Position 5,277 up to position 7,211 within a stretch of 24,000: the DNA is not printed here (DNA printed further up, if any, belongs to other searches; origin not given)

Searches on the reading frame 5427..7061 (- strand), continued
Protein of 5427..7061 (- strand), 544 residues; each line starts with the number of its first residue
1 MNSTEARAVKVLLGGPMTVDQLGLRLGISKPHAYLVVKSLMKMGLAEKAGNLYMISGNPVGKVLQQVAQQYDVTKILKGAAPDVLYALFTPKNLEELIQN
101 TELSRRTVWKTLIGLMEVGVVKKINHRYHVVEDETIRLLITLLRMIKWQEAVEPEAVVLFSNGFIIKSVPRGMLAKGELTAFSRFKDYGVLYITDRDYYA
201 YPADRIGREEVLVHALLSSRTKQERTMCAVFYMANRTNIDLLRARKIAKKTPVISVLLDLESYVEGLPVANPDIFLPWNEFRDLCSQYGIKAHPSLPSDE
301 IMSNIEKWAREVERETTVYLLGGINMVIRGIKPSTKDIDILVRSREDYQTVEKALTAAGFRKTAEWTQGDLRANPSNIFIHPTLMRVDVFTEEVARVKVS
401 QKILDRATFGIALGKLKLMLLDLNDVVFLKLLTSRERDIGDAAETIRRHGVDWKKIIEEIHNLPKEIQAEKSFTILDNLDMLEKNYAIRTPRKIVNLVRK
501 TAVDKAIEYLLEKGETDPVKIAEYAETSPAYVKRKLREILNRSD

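Call 43: fold_search(model_id=the predicted structure, library=pdb)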
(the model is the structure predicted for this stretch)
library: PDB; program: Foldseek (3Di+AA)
matches with E <= 10: 1390; with E <= 0.001: 0
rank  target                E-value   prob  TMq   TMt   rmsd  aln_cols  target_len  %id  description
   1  4hx0                  4.1e-03  1.00  0.20  0.58   6.9       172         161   14  Crystal structure of a putative nucleotidyltransferase (TM1012) from Thermotoga maritima at 1.87 A resolution (released 2013-09-11)
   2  2ewr                  8.2e-03  1.00  0.21  0.62   5.3       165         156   15  Crystal structure of a putative nucleotidyltransferase (tm1012) from Thermotoga maritima at 1.60 A resolution (released 2005-12-06)
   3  8an4_A                1.0e-02  1.00  0.23  0.56   7.5       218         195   14  MenT1 toxin (rv0078a) from Mycobacterium tuberculosis H37Rv (released 2023-08-02)
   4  1lva                  1.2e-02  0.85  0.10  0.20  19.1       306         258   14  Crystal structure of a C-terminal fragment of Moorella thermoacetica elongation factor SelB (released 2002-08-21)
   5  2fcl                  1.2e-02  1.00  0.20  0.60   5.2       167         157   14  Crystal structure of a putative nucleotidyltransferase (tm1012) from Thermotoga maritima at 1.35 A resolution (released 2006-03-14)
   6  1wsu_A                1.3e-02  1.00  0.10  0.37  12.4       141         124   15  C-terminal domain of elongation factor selB complexed with SECIS RNA (released 2005-01-25)
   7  5y6i_B                1.4e-02  0.85  0.11  0.23  17.7       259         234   15  Crystal structure of Pseudomonas aeruginosa HmgR (released 2018-08-15)
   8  6mfv_A                1.4e-02  0.75  0.17  0.15  18.9       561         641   13  Crystal structure of the Signal Transduction ATPase with Numerous Domains (STAND) protein with a tetratricopeptide rep (released 2019-02-20)
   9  2xv4                  1.6e-02  0.47  0.10  0.12  21.8       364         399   10  Structure of Human RPC62 (partial) (released 2011-03-02)
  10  1wsu_B                2.1e-02  1.00  0.10  0.37  10.8       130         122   15  C-terminal domain of elongation factor selB complexed with SECIS RNA (released 2005-01-25)
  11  2uwm_A                2.2e-02  1.00  0.10  0.25  12.4       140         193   15  C-TERMINAL DOMAIN(WH2-WH4) OF ELONGATION FACTOR SELB IN COMPLEX WITH SECIS RNA (released 2007-05-08)
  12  2pjp_A                2.5e-02  1.00  0.09  0.35  11.8       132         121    9  Structure of the mRNA-binding domain of elongation factor SelB from E.coli in complex with SECIS RNA (released 2007-10-30)
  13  2xub                  2.5e-02  0.33  0.10  0.12  28.1       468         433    8  Human RPC62 subunit structure (released 2011-03-02)
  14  2g7u_C                2.7e-02  0.66  0.09  0.20  17.9       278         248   12  2.3 A structure of putative catechol degradative operon regulator from Rhodococcus sp. RHA1 (released 2006-04-04)
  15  2uwm_B                3.0e-02  1.00  0.10  0.24  12.2       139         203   15  C-TERMINAL DOMAIN(WH2-WH4) OF ELONGATION FACTOR SELB IN COMPLEX WITH SECIS RNA (released 2007-05-08)
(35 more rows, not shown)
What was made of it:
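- On Pol-beta-superfamily minimal NTase fold: Foldseek hits NTases at probability 1.00 (call 43).
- On MenT toxins: Foldseek TM 0.56 (call 43).
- Foldseek's top hits are the TM1012 NTase and MenT1 (call 43).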

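Call 52: search_protein_families(library=padloc, proteins=[window:5427-7061:-], max_evalue=1)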
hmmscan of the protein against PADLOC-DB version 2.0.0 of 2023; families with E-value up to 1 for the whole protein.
window:5427-7061:- (544 aa): 8 families
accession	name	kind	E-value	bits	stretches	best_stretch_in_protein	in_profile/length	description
PDLC01858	CARF3--CARF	-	5.8e-08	30.9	2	92-134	158-200/204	-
PDLC01863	CARF3--CARF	-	5.4e-06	24.3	2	96-128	137-171/182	-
PDLC01044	Csa3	-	7.6e-06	23.9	1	82-130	139-186/194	Type I-A associated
PDLC01438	Csa3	-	4.7e-05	21.6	2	83-153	152-223/305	"CAS-I,CAS-II,CAS-III,CAS-IV,CAS-V,CAS-VI; associated_signaling"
PDLC01268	CasR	-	0.00029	18.8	1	3-48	124-169/179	"CAS-I,CAS-II,CAS-III,CAS-IV,CAS-V,CAS-VI; associated_signaling"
PDLC01848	CARF3--CARF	-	0.00034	18.3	1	81-129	139-184/197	-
PDLC01434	CasR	-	0.00063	17.7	1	3-50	128-175/191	"CAS-I,CAS-II,CAS-III,CAS-IV,CAS-V,CAS-VI; associated_signaling"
PDLC01849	CARF3--CARF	-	0.002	15.9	1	2-51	137-184/197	-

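Call 53: search_protein_families(library=phrogs, proteins=[window:5427-7061:-], max_evalue=0.1)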
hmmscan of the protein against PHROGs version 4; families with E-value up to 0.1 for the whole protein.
window:5427-7061:- (544 aa): 4 families
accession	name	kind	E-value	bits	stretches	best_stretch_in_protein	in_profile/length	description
phrog_1032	-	DNA, RNA and nucleotide metabolism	0.00097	20.2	1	95-134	41-80/281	replication initiation protein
phrog_12854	-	unknown function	0.0014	19.4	1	301-355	6-60/137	-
phrog_678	-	DNA, RNA and nucleotide metabolism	0.022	15.3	0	94-129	88-123/346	replication initiation O-like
phrog_15166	-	unknown function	0.095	13.3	0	333-365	30-64/141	-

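Call 74: search_dna_similar(query=window:5427-7061:-, collection=plasmids, mode=protein, max_evalue=0.001, max_rows=25)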
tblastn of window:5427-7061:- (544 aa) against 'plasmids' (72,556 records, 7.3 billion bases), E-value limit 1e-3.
Records with a match: 94; places in all: 118; records where one place covers at least 80% of the query: 34.
Best place of each record, by identity: <60% 94.
By first word of the organism name: Natrinema 11; Halobacterium 7; Halobaculum 6; Haloarcula 5; Halorubrum 5; Halocatena 4; Natronosalvus 4; Halorientalis 4; Haloterrigena 3; Halomicrobium 3; and 31 more.
By predicted mobility (MOB-suite, as given by PLSDB): non-mobilizable 94.
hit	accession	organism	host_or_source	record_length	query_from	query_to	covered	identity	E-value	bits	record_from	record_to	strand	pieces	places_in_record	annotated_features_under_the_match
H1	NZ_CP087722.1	Halalkaliarchaeum sp. AArc-CO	Kulunda Steppe hypersaline lake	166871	1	514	94%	27.7%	7e-50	192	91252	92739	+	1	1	ArsR family transcriptional regulator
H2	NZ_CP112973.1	Halovenus salina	cell cuture,Isla Bacuta saltern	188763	1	491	90%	27.5%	1e-47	186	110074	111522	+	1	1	ArsR family transcriptional regulator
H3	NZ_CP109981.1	Halocatena marina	cell cuture,Qidong intertidal zone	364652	5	491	88%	24.7%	2e-17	116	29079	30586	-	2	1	helix-turn-helix domain-containing protein | DUF6036 family nucleotidyltransferase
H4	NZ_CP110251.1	Halocatena marina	cell cuture,Rudong intertidal zone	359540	5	491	88%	24.7%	2e-17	116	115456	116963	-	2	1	helix-turn-helix domain-containing protein | DUF6036 family nucleotidyltransferase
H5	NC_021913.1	Halorhabdus tiamatea SARL4B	-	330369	5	491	89%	24.3%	7e-15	107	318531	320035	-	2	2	MarR family transcriptional regulator | DUF6036 family nucleotidyltransferase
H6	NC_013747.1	Haloterrigena turkmenica DSM 5511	-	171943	18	491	87%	23.8%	3e-16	112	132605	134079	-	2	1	winged helix DNA-binding protein | DUF6036 family nucleotidyltransferase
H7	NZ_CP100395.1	Natronosalvus caseinilyticus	Salt lake,Salt lake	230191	18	491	87%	23.7%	4e-17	115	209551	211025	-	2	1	MarR family transcriptional regulator | DUF6036 family nucleotidyltransferase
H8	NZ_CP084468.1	Halomicrobium salinisoli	cell culture,gobi saline soil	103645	18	491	87%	23.7%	5e-16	111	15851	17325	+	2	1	MarR family transcriptional regulator | DUF6036 family nucleotidyltransferase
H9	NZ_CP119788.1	Haloarcula halobia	cell culture,sediment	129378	5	441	78%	26.1%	1e-16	114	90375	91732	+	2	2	MarR family transcriptional regulator | DUF6036 family nucleotidyltransferase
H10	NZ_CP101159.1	Natronosalvus amylolyticus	cell culture,sediment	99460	18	491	87%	23.4%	3e-18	119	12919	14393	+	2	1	ArsR family transcriptional regulator | DUF6036 family nucleotidyltransferase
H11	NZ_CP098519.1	Haloplanus sp. HW8-1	cell culture,salt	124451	18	491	87%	23.1%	8e-6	111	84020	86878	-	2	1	transposase | ArsR family transcriptional regulator | DUF6036 family nucleotidyltransferase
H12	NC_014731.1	Halogeometricum borinquense DSM 11551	-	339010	18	491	87%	23.2%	2e-15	109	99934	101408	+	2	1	MarR family transcriptional regulator | DUF6036 family nucleotidyltransferase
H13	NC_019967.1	Natrinema pellirubrum DSM 15624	-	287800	18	491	87%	23.2%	8e-14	104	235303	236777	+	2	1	MarR family transcriptional regulator | DUF6036 family nucleotidyltransferase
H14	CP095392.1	Natribaculum breve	cell culture,saline soil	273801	18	491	87%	23.0%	6e-16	111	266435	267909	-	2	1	record has no annotation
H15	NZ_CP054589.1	Halolamina sp. CBA1230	solar salt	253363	18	491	87%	22.9%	5e-15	108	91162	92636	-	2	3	MarR family transcriptional regulator | DUF6036 family nucleotidyltransferase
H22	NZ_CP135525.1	Halomontanus rarus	Salt lake,Salt lake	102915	9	460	83%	23.8%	2e-17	116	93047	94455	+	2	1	hypothetical protein | nucleotidyltransferase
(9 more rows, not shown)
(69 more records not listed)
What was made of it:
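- The protein matches 94 haloarchaeal plasmid records, most listed hits as two adjacent genes (call 74). RefSeq annotates the relatives as MarR/ArsR regulators (call 74). The location is frequently plasmid-borne (call 74).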

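Call 75: search_dna_similar(query=window:5427-7061:-, collection=phages, mode=protein, max_evalue=0.001, max_rows=15)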
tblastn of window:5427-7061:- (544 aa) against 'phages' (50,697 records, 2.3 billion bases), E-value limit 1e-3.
No match.

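Call 76: get_annotated_region(hit=H6, flank=5000)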
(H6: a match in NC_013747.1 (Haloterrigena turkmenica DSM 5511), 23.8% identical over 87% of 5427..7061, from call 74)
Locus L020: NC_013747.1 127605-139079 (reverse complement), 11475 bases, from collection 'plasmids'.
description: Haloterrigena turkmenica DSM 5511 plasmid pHTUR04, complete sequence
organism: Haloterrigena turkmenica DSM 5511 (NCBI taxid 543526)
taxonomy: Archaea; Euryarchaeota; Halobacteria; Halobacteriales; Natrialbaceae; Haloterrigena; Haloterrigena turkmenica; Haloterrigena turkmenica DSM 5511
host: -; source: -; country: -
typing (MOB-suite, as given by PLSDB): non-mobilizable
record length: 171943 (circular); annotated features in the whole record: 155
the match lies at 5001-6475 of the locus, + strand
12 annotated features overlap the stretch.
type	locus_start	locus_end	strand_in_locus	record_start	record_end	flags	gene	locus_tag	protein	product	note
CDS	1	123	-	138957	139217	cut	-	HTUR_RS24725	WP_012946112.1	hypothetical protein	-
CDS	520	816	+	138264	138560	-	-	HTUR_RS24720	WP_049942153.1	PhiH1 repressor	-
CDS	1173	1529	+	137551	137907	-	-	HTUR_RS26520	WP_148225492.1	hypothetical protein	-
CDS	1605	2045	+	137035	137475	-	-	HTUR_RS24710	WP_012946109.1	universal stress protein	-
CDS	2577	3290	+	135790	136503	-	-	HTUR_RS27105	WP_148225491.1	hypothetical protein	-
CDS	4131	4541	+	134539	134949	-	-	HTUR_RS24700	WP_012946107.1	response regulator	-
CDS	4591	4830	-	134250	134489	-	-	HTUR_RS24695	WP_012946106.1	hypothetical protein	-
CDS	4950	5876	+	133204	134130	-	-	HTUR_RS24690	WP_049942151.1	winged helix DNA-binding protein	GO:0006355 - regulation of DNA-templated transcription [Evidence IEA]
CDS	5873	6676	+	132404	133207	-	-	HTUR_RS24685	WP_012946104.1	DUF6036 family nucleotidyltransferase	-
CDS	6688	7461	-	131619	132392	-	-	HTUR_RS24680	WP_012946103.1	protein sorting system archaetidylserine decarboxylase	-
CDS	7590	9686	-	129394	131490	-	-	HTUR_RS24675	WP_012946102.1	ATP-binding protein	-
CDS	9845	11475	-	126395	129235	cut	-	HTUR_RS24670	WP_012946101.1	DEAD/DEAH box helicase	-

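Call 77: get_annotated_region(hit=H1, flank=5000)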
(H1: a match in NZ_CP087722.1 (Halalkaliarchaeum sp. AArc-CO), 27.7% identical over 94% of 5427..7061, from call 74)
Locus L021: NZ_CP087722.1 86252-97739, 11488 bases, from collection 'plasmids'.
description: Halalkaliarchaeum sp. AArc-CO plasmid pAArc-CO, complete sequence
organism: Halalkaliarchaeum sp. AArc-CO (NCBI taxid 2866381)
taxonomy: Archaea; Euryarchaeota; Halobacteria; Halobacteriales; Haloferacaceae; Halalkaliarchaeum; Halalkaliarchaeum sp. AArc-CO
host: -; source: Kulunda Steppe hypersaline lake; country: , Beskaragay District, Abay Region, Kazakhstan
typing (MOB-suite, as given by PLSDB): non-mobilizable
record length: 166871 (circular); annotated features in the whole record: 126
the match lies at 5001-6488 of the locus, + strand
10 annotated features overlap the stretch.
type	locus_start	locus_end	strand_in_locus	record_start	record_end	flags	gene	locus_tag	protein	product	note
CDS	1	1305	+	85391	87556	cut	-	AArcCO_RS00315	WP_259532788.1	type B DNA-directed DNA polymerase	-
CDS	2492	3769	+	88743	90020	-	-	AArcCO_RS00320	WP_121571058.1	orc1/cdc6 family replication initiation protein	-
CDS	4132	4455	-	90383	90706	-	-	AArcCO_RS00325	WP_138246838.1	hypothetical protein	-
CDS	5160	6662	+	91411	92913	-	-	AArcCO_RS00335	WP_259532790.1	ArsR family transcriptional regulator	-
CDS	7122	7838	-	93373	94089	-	-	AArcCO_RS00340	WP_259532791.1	hypothetical protein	-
CDS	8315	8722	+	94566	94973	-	-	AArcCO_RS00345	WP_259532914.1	hypothetical protein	-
CDS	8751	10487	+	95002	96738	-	-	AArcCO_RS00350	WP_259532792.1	hypothetical protein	-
CDS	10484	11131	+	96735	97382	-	-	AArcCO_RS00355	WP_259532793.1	hypothetical protein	-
CDS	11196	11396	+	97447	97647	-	-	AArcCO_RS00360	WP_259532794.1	hypothetical protein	-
CDS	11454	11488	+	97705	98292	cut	-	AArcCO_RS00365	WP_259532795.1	hypothetical protein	-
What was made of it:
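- In Halalkaliarchaeum the fused gene sits next to orc1/cdc6 and a type B DNA polymerase (call 77).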

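Call 84: get_annotated_region(hit=H12, flank=4000)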
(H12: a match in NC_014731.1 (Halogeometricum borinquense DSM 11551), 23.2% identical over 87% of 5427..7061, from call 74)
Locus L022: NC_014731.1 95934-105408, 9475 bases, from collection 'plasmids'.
description: Halogeometricum borinquense DSM 11551 plasmid pHBOR02, complete sequence
organism: Halogeometricum borinquense DSM 11551 (NCBI taxid 469382)
taxonomy: Archaea; Euryarchaeota; Halobacteria; Halobacteriales; Haloferacaceae; Halogeometricum; Halogeometricum borinquense; Halogeometricum borinquense DSM 11551
host: -; source: -; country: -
typing (MOB-suite, as given by PLSDB): non-mobilizable
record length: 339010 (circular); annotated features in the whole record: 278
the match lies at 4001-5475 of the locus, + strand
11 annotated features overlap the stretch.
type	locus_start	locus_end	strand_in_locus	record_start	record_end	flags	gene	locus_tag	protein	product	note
CDS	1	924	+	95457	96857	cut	-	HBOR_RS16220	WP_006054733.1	DUF6498-containing protein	-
CDS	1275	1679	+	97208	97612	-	-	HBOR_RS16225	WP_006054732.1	DUF2178 domain-containing protein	-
CDS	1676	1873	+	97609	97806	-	-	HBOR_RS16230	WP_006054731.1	helix-turn-helix transcriptional regulator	-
CDS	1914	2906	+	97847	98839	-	-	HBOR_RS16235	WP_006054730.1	helix-turn-helix transcriptional regulator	-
CDS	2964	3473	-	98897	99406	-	-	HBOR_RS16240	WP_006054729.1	hypothetical protein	-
CDS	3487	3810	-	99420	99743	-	-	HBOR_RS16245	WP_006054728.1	hypothetical protein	-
CDS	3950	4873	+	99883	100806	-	-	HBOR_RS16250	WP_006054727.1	MarR family transcriptional regulator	-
CDS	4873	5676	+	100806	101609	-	-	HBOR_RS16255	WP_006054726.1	DUF6036 family nucleotidyltransferase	-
CDS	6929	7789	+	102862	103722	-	-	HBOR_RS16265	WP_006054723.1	ABC transporter permease subunit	GO:0055085 - transmembrane transport [Evidence IEA]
CDS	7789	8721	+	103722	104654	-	-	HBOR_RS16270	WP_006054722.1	ABC transporter ATP-binding protein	-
CDS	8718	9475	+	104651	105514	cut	-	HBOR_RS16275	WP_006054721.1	ABC transporter permease subunit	GO:0055085 - transmembrane transport [Evidence IEA]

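Call 85: get_annotated_region(hit=H5, flank=4000)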
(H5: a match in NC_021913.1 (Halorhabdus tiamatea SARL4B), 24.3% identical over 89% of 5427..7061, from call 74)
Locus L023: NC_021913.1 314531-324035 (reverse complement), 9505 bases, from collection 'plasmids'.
description: Halorhabdus tiamatea SARL4B plasmid pHTIA, complete sequence
organism: Halorhabdus tiamatea SARL4B (NCBI taxid 1033806)
taxonomy: Archaea; Euryarchaeota; Halobacteria; Halobacteriales; Haloarculaceae; Halorhabdus; Halorhabdus tiamatea; Halorhabdus tiamatea SARL4B
host: -; source: -; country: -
typing (MOB-suite, as given by PLSDB): non-mobilizable; replicon rep_cluster_15,rep_cluster_31
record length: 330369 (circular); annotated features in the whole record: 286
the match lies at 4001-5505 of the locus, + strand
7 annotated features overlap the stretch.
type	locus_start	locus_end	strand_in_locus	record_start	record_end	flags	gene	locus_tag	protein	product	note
CDS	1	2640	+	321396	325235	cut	-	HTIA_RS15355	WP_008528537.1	hypothetical protein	-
CDS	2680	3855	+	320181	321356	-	-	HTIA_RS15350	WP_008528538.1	hypothetical protein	-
CDS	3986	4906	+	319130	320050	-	-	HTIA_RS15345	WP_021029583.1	MarR family transcriptional regulator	-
CDS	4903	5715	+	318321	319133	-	-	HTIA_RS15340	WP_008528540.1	DUF6036 family nucleotidyltransferase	-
CDS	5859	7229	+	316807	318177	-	-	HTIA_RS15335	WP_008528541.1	hypothetical protein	-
CDS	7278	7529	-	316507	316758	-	-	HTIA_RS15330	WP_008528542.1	hypothetical protein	-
CDS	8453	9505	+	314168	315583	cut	-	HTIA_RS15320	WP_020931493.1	IS66 family transposase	-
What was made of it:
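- The split form has the regulator-then-NTase overlapping-gene layout typical of toxin-antitoxin operons (calls 76, 84, 85).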
